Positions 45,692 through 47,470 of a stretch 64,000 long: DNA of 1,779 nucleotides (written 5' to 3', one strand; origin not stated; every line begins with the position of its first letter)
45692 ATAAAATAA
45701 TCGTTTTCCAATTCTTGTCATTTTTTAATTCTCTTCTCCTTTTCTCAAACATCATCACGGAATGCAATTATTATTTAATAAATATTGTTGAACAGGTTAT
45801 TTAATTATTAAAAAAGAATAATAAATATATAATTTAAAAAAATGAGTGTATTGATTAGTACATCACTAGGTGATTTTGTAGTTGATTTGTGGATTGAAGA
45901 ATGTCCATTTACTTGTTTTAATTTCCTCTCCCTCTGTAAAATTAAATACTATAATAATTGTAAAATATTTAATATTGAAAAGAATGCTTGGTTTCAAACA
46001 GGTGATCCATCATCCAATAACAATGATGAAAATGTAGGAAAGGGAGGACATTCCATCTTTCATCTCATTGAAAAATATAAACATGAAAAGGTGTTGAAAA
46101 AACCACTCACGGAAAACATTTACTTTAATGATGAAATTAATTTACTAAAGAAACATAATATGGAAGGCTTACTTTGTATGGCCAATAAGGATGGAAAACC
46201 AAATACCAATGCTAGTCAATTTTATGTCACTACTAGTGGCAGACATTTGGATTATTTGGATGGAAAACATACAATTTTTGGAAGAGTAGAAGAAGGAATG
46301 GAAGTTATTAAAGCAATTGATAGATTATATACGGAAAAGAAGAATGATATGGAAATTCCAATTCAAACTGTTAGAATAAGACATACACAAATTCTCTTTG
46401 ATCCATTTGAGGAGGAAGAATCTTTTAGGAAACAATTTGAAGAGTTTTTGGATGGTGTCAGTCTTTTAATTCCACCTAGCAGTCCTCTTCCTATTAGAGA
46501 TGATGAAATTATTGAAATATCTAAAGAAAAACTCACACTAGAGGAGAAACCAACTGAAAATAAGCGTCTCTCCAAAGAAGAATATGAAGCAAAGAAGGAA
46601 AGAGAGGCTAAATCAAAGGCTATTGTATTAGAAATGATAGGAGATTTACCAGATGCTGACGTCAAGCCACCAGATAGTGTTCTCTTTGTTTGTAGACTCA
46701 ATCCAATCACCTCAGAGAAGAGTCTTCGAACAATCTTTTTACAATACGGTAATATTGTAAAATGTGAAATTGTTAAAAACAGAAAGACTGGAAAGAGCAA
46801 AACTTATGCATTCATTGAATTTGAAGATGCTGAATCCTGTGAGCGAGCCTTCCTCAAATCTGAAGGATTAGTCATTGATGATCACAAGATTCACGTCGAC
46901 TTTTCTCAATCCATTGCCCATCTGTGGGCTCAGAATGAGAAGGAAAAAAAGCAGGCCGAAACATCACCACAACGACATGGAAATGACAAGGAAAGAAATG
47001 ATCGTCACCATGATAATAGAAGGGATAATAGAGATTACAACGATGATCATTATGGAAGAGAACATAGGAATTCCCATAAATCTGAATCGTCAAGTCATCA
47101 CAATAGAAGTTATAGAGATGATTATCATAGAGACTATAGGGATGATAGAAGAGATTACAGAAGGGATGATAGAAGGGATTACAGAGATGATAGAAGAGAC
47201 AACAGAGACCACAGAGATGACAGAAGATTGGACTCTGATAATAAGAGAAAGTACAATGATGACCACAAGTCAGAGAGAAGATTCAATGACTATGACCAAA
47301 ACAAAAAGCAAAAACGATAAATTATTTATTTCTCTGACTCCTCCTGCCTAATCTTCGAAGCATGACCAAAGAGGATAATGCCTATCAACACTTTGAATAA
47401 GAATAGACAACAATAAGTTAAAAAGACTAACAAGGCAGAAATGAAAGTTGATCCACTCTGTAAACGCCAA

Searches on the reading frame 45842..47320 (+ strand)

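Call 24: search_protein_families(library=pfam, proteins=[window:45842-47320:+], max_evalue=0.0001)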
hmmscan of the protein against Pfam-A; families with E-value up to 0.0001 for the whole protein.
window:45842-47320:+ (492 aa): 2 families
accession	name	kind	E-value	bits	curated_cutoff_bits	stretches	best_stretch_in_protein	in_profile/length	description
PF00160.26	Pro_isomerase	-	5.7e-38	131.1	21.7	1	3-182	2-157/159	Cyclophilin type peptidyl-prolyl cis-trans isomerase/CLD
PF00076.28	RRM_1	-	3.2e-15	56.2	20.7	1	281-351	1-70/70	RNA recognition motif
